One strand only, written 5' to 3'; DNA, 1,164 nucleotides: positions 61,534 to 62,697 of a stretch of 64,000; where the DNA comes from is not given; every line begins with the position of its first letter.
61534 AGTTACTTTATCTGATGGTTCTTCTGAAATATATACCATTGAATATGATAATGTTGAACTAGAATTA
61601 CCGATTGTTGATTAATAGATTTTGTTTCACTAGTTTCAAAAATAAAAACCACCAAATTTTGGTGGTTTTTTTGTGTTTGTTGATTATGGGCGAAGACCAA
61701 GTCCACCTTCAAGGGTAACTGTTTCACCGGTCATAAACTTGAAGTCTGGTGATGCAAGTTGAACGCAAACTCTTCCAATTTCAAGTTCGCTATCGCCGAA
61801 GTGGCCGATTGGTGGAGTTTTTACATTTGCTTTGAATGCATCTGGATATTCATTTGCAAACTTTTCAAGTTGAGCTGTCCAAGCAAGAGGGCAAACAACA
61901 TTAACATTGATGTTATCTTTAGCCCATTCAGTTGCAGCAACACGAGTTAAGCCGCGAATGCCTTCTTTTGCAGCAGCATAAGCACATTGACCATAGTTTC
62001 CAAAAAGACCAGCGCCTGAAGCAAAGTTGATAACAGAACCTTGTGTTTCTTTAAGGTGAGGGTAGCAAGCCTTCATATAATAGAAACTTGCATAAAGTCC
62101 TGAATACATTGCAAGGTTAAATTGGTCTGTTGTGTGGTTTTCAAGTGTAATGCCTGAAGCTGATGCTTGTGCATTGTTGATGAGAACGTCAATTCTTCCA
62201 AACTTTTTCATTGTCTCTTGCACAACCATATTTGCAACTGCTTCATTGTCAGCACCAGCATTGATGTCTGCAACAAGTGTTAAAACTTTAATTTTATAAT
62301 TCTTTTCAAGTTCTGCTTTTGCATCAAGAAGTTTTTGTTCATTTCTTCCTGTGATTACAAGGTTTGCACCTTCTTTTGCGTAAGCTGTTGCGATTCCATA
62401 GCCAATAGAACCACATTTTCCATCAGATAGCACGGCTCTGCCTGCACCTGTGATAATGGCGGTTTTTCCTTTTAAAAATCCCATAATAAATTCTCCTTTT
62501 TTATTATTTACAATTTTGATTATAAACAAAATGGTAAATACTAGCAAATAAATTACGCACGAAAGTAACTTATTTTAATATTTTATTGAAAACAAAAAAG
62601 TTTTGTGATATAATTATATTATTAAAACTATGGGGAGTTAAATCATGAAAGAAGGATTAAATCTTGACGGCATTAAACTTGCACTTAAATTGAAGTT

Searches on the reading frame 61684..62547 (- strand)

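Call 93: search_protein_families(library=pfam, proteins=[window:61684-62547:-], max_evalue=0.00001)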
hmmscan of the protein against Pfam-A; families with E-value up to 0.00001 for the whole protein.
window:61684-62547:- (287 aa): 3 families
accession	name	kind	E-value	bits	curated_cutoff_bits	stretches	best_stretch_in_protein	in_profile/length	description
PF13561.12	adh_short_C2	-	1.6e-44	152.7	27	1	47-283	7-235/236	Enoyl-(Acyl carrier protein) reductase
PF00106.31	adh_short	-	5.6e-36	124.3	26.6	1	42-229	6-188/195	short chain dehydrogenase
PF08659.16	KR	-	5e-11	43.3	22.6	1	43-201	7-160/180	KR domain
